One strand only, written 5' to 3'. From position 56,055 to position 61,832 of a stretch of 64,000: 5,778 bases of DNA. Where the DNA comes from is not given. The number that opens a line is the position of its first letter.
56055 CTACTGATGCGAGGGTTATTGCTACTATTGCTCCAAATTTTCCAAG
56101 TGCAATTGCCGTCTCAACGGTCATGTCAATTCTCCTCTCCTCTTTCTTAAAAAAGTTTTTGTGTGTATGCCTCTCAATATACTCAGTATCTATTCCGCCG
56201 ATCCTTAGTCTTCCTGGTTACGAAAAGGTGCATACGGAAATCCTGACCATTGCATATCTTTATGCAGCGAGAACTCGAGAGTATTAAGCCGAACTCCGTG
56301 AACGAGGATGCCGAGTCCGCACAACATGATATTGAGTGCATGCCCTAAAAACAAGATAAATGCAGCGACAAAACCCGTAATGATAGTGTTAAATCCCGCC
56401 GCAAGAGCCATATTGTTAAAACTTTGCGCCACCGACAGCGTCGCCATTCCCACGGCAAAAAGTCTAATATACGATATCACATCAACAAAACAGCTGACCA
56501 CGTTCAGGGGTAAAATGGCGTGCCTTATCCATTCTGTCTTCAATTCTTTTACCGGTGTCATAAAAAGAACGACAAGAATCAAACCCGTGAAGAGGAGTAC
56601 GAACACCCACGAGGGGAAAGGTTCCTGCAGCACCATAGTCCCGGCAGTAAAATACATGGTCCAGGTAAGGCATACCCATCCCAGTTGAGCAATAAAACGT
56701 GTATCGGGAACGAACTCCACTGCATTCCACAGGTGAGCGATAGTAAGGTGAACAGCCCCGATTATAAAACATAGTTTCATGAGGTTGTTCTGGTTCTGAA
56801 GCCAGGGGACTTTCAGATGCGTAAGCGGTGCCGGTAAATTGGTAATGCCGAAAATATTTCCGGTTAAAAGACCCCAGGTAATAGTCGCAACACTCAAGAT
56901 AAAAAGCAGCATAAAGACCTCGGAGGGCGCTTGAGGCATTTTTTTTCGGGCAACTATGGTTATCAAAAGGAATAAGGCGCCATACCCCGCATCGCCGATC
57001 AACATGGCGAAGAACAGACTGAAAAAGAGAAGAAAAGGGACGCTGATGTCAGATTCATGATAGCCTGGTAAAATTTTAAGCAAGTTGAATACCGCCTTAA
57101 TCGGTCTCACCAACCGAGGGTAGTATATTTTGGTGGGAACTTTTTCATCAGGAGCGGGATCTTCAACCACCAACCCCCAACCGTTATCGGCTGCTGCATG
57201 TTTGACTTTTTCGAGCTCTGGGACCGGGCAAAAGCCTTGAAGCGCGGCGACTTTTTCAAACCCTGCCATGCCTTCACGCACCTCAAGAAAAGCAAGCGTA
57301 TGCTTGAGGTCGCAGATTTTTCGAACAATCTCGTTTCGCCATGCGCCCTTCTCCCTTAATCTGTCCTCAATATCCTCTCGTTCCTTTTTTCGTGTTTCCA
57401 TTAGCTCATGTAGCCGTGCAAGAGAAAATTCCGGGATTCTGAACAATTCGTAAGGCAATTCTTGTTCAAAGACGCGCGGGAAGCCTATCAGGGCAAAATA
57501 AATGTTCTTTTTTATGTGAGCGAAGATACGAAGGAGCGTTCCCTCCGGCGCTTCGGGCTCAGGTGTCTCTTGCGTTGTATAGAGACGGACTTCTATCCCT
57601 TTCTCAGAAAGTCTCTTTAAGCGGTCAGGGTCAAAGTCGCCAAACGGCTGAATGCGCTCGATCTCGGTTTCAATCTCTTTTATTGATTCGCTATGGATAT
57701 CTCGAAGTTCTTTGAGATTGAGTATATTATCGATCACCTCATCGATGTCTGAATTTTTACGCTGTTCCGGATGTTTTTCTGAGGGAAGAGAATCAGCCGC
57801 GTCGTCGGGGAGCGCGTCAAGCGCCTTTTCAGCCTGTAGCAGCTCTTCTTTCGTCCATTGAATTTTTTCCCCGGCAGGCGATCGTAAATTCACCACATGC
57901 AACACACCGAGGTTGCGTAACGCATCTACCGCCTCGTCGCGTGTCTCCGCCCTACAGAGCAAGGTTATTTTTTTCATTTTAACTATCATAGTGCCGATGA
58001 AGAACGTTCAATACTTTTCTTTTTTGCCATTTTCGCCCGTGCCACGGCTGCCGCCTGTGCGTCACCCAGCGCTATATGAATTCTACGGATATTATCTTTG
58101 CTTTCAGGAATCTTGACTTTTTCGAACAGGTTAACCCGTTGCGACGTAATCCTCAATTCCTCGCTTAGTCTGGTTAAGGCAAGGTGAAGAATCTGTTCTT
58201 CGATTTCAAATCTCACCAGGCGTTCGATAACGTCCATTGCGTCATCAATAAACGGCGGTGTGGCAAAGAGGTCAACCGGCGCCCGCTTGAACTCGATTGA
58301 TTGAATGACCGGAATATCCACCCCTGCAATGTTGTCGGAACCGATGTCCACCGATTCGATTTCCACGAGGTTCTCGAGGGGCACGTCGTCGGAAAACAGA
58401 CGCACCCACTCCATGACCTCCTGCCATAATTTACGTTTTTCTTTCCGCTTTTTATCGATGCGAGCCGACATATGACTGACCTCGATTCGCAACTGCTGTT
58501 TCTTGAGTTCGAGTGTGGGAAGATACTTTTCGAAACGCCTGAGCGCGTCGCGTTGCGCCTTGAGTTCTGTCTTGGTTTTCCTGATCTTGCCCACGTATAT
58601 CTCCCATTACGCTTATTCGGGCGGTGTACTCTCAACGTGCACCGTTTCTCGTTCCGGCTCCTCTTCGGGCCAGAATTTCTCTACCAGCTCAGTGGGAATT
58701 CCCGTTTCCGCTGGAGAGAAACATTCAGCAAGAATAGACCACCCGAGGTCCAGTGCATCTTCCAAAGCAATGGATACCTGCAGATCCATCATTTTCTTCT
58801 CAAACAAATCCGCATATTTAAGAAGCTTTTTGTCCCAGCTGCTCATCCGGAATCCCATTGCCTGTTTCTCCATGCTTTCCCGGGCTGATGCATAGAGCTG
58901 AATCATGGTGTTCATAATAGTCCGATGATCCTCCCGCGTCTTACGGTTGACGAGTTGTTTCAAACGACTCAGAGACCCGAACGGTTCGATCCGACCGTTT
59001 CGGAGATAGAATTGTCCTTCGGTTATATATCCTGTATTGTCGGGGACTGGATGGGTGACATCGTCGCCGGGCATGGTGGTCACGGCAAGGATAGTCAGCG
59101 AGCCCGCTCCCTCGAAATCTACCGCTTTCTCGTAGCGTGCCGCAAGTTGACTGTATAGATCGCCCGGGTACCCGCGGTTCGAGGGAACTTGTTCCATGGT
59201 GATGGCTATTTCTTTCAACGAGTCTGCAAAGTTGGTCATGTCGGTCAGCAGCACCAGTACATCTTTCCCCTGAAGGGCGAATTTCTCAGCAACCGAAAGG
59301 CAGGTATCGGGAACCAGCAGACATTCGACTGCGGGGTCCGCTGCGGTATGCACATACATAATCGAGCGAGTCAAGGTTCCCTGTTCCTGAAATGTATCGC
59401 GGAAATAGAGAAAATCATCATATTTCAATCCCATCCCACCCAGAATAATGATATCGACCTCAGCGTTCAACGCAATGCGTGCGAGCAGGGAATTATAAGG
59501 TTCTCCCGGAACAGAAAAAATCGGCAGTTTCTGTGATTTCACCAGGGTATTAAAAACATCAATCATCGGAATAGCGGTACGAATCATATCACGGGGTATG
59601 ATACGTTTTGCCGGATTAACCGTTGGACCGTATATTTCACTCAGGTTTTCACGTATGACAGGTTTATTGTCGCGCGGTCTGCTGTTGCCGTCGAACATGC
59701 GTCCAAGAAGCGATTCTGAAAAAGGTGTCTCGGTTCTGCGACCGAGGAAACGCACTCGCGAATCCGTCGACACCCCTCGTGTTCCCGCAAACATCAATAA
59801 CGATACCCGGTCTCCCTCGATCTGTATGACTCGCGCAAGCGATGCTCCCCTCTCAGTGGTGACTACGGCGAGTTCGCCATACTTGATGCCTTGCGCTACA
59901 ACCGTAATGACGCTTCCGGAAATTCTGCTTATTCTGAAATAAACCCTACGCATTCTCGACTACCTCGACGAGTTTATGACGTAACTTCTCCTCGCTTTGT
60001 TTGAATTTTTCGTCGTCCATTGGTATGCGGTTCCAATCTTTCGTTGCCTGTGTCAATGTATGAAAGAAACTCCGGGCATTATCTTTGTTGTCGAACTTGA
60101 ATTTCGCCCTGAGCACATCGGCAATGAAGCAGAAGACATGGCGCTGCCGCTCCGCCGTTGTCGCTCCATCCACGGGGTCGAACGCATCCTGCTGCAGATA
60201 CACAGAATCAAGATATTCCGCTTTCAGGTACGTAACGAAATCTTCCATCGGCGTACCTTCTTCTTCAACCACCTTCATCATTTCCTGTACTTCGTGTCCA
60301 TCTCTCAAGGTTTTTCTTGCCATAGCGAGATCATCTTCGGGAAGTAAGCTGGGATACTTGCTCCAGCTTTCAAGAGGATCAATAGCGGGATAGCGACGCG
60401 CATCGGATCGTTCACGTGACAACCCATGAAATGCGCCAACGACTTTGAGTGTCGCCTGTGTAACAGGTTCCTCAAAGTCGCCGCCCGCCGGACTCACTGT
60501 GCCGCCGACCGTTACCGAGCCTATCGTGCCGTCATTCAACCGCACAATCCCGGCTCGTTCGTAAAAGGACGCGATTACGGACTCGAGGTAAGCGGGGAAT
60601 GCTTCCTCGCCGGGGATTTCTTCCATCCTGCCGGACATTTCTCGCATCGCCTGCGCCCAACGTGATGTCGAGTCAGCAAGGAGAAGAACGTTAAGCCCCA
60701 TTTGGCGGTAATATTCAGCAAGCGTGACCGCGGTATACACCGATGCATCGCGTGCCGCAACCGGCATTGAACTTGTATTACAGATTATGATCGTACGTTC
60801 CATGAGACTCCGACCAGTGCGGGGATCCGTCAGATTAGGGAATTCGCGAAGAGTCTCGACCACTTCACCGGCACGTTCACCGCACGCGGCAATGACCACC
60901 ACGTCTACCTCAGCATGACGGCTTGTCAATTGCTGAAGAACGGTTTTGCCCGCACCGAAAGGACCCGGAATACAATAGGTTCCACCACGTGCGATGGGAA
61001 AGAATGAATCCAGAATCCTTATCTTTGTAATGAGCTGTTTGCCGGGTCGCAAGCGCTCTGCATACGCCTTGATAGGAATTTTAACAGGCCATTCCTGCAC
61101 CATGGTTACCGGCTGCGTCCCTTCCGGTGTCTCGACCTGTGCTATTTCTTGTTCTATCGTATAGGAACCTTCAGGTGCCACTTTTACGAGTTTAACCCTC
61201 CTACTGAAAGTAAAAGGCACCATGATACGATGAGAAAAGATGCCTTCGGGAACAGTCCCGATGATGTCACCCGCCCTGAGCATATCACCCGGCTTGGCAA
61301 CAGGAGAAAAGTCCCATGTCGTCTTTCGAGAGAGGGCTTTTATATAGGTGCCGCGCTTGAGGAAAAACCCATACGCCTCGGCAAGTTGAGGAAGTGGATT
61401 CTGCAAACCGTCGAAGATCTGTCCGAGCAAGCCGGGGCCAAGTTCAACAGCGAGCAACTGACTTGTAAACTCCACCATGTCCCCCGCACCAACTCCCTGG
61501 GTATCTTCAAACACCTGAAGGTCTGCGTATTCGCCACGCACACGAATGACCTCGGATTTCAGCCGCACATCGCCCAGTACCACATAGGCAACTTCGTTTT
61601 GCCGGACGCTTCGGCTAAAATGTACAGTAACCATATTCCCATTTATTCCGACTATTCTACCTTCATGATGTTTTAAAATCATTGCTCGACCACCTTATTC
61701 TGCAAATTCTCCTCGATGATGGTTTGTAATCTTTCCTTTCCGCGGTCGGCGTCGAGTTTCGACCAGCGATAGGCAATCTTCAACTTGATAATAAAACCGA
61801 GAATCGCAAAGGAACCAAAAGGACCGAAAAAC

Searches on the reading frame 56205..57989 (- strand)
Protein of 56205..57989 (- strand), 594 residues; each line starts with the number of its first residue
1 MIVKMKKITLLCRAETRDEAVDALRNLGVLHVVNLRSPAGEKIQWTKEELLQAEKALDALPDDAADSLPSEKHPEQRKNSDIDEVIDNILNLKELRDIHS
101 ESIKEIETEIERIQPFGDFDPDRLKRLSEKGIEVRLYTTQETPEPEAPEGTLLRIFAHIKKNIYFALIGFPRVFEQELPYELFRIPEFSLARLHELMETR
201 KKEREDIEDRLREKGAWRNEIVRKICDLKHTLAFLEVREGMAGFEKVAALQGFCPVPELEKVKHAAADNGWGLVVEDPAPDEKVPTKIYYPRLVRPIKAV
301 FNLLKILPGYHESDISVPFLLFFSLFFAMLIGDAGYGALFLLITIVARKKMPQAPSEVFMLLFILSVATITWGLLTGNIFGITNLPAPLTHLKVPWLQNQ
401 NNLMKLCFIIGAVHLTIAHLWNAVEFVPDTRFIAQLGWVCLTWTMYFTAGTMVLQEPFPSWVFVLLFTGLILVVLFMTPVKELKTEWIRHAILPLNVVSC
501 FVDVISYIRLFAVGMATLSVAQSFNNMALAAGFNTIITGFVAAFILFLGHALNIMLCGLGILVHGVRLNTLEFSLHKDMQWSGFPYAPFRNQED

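Call 38: search_protein_families(library=pfam, proteins=[window:56205-57989:-], max_evalue=0.0001)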
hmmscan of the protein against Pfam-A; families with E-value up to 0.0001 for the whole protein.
window:56205-57989:- (594 aa): 1 family
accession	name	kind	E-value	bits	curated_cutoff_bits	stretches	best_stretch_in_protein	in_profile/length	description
PF01496.24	V_ATPase_I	-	7e-09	34.6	30.7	0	193-346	258-412/815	V-type ATPase 116kDa subunit family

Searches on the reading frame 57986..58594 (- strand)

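Call 38: search_protein_families(library=pfam, proteins=[window:57986-58594:-], max_evalue=0.0001)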
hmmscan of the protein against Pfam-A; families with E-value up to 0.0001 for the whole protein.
window:57986-58594:- (202 aa): 1 family
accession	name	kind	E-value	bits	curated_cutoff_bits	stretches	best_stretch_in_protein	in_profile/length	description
PF01813.22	ATP-synt_D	-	1e-36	127.1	25.7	1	10-192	1-196/196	ATP synthase subunit D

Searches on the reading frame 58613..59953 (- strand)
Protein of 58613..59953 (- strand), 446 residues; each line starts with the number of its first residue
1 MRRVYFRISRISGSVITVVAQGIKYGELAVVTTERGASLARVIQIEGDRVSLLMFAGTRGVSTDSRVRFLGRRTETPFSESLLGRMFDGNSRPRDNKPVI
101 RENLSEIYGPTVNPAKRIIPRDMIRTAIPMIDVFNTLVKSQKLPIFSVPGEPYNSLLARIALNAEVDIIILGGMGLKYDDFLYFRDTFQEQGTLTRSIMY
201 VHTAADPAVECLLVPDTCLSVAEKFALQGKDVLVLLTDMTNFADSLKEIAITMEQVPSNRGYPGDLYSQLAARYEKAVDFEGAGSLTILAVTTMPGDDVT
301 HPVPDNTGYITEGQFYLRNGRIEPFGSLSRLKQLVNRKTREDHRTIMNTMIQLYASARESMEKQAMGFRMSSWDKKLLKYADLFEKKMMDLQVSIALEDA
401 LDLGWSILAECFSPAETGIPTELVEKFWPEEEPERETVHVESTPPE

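Call 38: search_protein_families(library=pfam, proteins=[window:58613-59953:-], max_evalue=0.0001)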
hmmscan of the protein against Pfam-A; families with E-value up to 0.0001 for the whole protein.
window:58613-59953:- (446 aa): 3 families
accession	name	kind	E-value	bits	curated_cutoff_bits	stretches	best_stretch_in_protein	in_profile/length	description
PF00006.31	ATP-synt_ab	-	1.4e-50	172.3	29.5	1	128-319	2-195/213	ATP synthase alpha/beta family, nucleotide-binding domain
PF22919.1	ATP-synt_VA_C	-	3.4e-13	50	24.7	1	334-427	3-100/101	C-terminal domain of V and A type ATP synthase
PF02874.29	ATP-synt_ab_N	-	7.4e-09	36.4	20.9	1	8-71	1-69/69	ATP synthase alpha/beta family, beta-barrel domain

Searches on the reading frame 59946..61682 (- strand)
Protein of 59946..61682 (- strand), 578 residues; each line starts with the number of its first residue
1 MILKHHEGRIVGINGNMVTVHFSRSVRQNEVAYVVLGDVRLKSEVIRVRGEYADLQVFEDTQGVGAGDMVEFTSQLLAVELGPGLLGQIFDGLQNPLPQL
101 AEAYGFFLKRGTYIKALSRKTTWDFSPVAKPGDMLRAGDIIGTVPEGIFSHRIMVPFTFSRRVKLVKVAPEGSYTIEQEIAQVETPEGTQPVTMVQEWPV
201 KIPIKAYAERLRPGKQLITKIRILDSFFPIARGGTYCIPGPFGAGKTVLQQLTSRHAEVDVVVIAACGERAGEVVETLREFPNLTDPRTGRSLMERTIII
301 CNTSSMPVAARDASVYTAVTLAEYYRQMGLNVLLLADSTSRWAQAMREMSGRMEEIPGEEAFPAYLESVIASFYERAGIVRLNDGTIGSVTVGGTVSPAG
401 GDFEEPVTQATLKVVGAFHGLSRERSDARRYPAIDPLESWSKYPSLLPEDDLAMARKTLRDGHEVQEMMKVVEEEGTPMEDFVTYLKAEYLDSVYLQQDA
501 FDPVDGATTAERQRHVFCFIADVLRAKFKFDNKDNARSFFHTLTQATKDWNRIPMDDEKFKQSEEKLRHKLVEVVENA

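Call 38: search_protein_families(library=pfam, proteins=[window:59946-61682:-], max_evalue=0.0001)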
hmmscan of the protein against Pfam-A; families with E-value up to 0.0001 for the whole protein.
window:59946-61682:- (578 aa): 3 families
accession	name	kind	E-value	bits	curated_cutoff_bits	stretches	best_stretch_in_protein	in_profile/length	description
PF00006.31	ATP-synt_ab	-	9.8e-66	221.9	29.5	1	221-441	2-213/213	ATP synthase alpha/beta family, nucleotide-binding domain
PF16886.11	ATP-synt_ab_Xtn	-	1.9e-26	92.1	25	1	115-201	2-88/88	ATPsynthase alpha/beta subunit barrel-sandwich domain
PF02874.29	ATP-synt_ab_N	-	3.1e-07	31.3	20.9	1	10-73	1-68/69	ATP synthase alpha/beta family, beta-barrel domain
